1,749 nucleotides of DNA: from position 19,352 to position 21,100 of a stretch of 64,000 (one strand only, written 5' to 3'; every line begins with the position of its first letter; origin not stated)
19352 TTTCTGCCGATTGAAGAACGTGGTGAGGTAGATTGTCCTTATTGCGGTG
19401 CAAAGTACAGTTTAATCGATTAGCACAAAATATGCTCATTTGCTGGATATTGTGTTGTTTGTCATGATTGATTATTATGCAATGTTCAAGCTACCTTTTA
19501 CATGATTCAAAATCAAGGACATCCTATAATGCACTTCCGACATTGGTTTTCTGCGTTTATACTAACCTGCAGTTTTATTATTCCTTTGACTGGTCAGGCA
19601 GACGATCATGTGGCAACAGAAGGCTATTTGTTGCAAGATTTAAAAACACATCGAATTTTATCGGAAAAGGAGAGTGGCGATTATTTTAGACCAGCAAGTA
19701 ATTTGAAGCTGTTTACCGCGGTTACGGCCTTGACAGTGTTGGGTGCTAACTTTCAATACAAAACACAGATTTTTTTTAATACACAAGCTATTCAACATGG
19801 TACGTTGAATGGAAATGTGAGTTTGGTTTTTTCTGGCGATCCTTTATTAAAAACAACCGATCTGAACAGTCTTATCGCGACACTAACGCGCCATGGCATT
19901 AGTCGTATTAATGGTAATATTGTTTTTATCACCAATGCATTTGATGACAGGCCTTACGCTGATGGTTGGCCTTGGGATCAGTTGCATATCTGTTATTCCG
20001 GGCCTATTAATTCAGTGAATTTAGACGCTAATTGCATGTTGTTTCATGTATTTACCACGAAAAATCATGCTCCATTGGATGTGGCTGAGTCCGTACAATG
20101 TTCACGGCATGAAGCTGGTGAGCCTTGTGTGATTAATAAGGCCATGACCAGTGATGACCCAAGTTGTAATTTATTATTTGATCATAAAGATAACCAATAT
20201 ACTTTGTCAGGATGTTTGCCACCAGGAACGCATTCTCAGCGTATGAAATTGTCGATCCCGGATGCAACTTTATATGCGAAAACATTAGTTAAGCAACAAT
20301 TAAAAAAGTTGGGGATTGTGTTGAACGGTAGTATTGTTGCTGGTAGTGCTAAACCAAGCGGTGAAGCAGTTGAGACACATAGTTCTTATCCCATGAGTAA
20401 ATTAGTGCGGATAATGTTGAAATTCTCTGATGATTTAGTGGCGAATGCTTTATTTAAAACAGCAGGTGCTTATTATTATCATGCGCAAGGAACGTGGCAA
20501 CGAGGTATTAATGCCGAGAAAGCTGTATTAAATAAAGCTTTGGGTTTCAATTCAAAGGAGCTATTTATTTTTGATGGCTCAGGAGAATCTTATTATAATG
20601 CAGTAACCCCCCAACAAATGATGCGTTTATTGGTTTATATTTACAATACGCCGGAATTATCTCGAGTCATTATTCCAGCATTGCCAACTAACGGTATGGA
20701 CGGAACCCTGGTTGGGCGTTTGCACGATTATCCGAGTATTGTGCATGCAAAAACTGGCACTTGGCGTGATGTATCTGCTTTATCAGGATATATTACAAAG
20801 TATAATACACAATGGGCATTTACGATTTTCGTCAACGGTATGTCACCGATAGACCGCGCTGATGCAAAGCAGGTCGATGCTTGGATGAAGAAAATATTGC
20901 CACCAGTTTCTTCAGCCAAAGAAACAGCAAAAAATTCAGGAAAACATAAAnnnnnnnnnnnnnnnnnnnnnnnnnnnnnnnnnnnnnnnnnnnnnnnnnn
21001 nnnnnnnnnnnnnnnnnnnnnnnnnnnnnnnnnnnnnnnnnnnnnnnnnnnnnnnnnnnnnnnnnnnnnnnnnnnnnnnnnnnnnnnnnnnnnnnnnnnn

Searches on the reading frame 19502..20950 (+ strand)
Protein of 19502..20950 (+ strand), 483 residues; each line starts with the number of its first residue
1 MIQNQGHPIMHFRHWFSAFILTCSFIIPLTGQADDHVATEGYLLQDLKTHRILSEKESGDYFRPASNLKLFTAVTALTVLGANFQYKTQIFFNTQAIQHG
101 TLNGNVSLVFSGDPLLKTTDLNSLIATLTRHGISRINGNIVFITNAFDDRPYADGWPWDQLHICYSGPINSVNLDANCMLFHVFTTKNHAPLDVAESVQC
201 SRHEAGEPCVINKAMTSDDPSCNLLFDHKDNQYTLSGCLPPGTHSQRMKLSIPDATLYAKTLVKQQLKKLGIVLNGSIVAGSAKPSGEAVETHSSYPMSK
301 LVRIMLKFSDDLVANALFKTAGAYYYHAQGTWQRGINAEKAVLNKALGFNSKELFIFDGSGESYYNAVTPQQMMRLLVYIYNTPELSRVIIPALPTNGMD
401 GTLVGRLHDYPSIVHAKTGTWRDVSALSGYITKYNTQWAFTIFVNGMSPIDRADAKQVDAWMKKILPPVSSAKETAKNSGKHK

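Call 19: search_protein_families(library=ncbifam, proteins=[window:19502-20950:+], max_evalue=0.00001)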
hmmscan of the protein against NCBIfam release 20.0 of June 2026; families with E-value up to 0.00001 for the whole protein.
window:19502-20950:+ (483 aa): 2 families
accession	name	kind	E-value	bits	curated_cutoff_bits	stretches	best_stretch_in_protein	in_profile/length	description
NF008322.0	PRK11113.1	equivalog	4.4e-86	289.3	527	1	41-454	37-455/477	serine-type D-Ala-D-Ala carboxypeptidase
TIGR00666.1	PBP4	equivalog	2.1e-84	283.6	107.8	1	52-446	4-397/397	D-alanyl-D-alanine carboxypeptidase/D-alanyl-D-alanine endopeptidase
